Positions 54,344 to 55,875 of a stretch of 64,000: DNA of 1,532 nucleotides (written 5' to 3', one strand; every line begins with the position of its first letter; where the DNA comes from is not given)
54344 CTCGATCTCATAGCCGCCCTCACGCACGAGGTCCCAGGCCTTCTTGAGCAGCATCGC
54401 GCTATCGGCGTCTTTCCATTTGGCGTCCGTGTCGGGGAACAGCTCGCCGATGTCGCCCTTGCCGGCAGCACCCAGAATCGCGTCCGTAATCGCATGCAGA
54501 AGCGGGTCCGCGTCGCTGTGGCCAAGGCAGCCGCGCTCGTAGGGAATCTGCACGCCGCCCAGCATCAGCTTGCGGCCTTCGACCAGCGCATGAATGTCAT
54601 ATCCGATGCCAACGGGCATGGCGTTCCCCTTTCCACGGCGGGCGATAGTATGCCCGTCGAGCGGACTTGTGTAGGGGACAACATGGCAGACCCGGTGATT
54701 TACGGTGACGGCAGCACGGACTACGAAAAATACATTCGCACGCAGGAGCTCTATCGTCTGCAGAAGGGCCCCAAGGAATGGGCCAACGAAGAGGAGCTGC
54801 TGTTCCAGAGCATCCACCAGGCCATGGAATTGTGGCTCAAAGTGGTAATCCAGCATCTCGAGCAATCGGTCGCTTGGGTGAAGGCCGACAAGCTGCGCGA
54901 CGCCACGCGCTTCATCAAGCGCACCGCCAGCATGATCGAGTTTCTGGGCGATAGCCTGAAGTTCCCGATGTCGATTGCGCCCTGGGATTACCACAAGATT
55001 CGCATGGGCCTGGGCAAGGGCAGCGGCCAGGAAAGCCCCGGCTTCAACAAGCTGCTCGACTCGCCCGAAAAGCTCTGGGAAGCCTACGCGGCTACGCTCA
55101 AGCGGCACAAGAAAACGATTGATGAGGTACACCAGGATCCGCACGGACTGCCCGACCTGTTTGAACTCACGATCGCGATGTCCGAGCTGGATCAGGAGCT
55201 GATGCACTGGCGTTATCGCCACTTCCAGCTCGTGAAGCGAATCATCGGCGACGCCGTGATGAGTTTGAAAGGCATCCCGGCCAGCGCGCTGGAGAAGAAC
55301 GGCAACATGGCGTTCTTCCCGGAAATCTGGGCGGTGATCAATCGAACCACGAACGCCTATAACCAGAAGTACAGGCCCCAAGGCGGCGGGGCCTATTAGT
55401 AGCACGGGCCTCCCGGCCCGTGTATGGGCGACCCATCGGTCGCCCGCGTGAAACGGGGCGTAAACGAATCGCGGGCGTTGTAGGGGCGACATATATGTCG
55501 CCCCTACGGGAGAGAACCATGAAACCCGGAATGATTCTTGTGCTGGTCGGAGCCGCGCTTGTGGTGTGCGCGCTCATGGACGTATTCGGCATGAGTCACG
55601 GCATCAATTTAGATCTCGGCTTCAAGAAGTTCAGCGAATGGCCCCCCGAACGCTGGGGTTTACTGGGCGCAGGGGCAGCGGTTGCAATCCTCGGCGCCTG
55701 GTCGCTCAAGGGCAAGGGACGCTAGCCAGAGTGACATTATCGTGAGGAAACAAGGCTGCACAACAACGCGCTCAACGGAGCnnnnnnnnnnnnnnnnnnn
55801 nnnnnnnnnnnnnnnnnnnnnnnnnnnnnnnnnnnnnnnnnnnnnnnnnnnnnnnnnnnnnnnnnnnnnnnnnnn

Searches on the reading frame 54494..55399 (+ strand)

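Call 3: search_protein_families(library=pfam, proteins=[window:54494-55399:+], max_evalue=1)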
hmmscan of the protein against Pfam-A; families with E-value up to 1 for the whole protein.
window:54494-55399:+ (301 aa): 3 families
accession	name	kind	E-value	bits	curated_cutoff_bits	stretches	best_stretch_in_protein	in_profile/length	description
PF03301.18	Trp_dioxygenase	-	8.2e-19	68.6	34.9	2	73-185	12-133/346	Tryptophan 2,3-dioxygenase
PF07014.17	Hs1pro-1_C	-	1.4e-06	28.6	29.3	1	66-230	12-177/257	Hs1pro-1 protein C-terminus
PF07231.17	Hs1pro-1_N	-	0.23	11.6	25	1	74-122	47-95/182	Hs1pro-1 N-terminus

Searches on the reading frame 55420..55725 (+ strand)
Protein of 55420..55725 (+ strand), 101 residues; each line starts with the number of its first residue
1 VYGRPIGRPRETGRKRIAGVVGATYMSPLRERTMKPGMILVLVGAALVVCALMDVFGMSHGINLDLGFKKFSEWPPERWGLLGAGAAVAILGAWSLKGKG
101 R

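Call 3: search_protein_families(library=pfam, proteins=[window:55420-55725:+], max_evalue=1)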
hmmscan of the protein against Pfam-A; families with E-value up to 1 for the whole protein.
window:55420-55725:+ (101 aa): 1 family
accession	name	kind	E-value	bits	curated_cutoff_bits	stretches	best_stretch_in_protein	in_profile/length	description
PF23600.1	DUF7139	-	0.1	12.6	30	1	28-90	14-70/150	Domain of unknown function (DUF7139)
